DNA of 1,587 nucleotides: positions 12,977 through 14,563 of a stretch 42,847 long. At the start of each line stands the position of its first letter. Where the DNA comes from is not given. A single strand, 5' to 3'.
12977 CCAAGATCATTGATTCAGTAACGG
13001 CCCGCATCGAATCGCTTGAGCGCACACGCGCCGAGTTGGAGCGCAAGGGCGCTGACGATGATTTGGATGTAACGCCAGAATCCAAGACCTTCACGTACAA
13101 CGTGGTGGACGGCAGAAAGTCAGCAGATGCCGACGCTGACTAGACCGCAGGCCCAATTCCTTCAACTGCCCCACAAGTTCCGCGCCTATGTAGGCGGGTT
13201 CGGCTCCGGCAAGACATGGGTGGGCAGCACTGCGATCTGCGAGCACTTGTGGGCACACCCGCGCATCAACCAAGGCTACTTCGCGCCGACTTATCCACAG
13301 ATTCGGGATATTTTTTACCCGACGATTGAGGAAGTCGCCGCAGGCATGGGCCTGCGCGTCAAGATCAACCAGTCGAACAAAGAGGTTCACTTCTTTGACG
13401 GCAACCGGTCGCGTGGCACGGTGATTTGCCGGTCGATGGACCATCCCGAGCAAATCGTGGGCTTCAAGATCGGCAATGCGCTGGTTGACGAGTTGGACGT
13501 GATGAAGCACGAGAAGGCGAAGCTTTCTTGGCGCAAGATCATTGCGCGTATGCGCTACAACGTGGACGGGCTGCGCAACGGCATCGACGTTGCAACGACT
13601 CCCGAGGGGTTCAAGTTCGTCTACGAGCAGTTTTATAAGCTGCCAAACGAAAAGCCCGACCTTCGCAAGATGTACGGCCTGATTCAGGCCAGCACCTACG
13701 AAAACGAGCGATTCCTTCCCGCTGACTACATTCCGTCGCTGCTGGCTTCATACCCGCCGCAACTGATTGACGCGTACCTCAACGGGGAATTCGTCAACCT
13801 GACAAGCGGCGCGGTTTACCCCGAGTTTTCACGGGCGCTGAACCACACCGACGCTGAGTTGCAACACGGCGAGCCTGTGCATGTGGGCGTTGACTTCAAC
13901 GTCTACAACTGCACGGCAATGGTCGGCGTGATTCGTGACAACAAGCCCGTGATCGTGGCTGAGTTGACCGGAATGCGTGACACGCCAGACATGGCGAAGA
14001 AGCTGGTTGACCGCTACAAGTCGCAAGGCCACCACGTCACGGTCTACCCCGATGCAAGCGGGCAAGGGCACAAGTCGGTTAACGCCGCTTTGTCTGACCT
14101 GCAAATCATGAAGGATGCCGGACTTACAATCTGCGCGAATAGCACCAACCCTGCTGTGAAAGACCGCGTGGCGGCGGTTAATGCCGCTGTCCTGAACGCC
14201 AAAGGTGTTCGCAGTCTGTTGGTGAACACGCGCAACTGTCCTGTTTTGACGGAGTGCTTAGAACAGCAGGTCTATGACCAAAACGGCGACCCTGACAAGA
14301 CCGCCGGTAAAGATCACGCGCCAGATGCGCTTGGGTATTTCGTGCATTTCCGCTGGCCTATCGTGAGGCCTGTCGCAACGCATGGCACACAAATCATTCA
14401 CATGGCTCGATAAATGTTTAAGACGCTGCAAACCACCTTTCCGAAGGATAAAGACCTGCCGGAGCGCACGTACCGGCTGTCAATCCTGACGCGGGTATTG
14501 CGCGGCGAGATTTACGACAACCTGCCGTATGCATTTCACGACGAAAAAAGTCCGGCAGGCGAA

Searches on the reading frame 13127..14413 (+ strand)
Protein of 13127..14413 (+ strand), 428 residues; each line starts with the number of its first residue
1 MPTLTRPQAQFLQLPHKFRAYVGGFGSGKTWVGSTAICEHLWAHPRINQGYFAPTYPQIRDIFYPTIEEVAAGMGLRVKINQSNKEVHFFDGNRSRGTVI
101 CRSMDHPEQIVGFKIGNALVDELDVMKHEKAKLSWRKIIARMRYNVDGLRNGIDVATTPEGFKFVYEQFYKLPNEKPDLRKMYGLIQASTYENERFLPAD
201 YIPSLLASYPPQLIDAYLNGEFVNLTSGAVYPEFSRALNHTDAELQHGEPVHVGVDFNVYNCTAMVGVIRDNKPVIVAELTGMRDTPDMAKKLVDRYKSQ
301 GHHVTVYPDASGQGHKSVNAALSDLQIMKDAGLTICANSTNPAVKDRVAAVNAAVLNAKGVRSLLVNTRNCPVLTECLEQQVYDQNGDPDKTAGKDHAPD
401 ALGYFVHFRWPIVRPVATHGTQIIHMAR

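Call 34: search_dna_similar(query=window:13127-14413:+, collection=phages, mode=protein, max_rows=15)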
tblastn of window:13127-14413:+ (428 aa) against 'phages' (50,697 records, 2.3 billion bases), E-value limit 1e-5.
Records with a match: 951; places in all: 963; records where one place covers at least 80% of the query: 932.
Best place of each record, by identity: <60% 951.
By first word of the organism name: Salmonella 373; Escherichia 262; Vibrio 69; Klebsiella 56; Pseudomonas 45; Serratia 13; Kagunavirus 11; Rhizobium 10; Stenotrophomonas 9; Pectobacterium 7; and 38 more.
By host as written in the record: Escherichia coli 145; - 65; Salmonella enterica subsp. enterica serovar Enteritidis 56; Salmonella enterica 54; Salmonella enterica subsp. enterica serovar Typhimurium 49; Salmonella sp. 37; Vibrio breoganii 23; Salmonella enterica subsp. enterica serovar Enteritidis PT1 20; and 241 more.
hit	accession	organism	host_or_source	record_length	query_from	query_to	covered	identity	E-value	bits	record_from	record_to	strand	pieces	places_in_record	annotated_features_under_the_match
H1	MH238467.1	Pasteurella phage Pm86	Pasteurella multocida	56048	1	421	98%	59.1%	3e-159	503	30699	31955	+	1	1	terminase large subunit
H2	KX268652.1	Acinetobacter phage vB_AbaS_TRS1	Acinetobacter baumannii A118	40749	2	425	99%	58.7%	2e-157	497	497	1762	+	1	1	putative large terminase subunit | putative small terminase subunit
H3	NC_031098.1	Acinetobacter phage vB_AbaS_TRS1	Acinetobacter baumannii A118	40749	2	425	99%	58.7%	2e-157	497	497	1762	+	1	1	terminase family protein | DUF2280 domain-containing protein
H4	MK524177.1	Escherichia phage PHB10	Escherichia coli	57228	2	415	97%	59.1%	5e-160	505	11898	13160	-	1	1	terminase large subunit | hypothetical protein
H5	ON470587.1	Escherichia phage vB_EcoS-611R4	Escherichia coli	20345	2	417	97%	58.6%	9e-163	513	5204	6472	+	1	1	terminase | terminase small subunit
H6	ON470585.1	Escherichia phage vB_EcoS-689R7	Escherichia coli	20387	2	417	97%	58.6%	9e-163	513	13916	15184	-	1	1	terminase | terminase small subunit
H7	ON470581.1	Escherichia phage vB_EcoS-606R9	Escherichia coli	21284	2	417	97%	58.6%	9e-163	513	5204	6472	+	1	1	terminase | terminase small subunit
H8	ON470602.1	Escherichia phage vB_EcoS-885R8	Escherichia coli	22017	2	417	97%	58.6%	9e-163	513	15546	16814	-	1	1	terminase | terminase small subunit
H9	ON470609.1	Escherichia phage vB_EcoS-473R12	Escherichia coli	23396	2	417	97%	58.6%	9e-163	513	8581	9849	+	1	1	terminase large subunit | terminase small subunit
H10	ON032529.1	Salmonella phage SPF_0923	Salmonella sp. S7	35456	2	417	97%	58.6%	9e-163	513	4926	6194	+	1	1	putative phage terminase | hypothetical protein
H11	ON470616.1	Escherichia phage vB_EcoS-673R7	Escherichia coli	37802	2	417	97%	58.6%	9e-163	513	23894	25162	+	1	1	terminase | terminase small subunit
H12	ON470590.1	Escherichia phage vB_EcoS-613R10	Escherichia coli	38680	2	417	97%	58.6%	9e-163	513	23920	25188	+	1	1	terminase large subunit | terminase small subunit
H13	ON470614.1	Escherichia phage vB_EcoS-666R9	Escherichia coli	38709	2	417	97%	58.6%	9e-163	513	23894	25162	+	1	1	terminase | terminase small subunit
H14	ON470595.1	Escherichia phage vB_EcoS-683R6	Escherichia coli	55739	2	417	97%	58.6%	9e-163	513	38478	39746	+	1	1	terminase | terminase small subunit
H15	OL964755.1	Aeromonas phage pAEv1818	Aeromonas sp.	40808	2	416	97%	58.6%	1e-161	509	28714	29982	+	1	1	large terminase | hypothetical protein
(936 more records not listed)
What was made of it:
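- Tried and rejected: Protein-level neighbours of the terminase are below 60% identity and do not identify the host (call 34).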
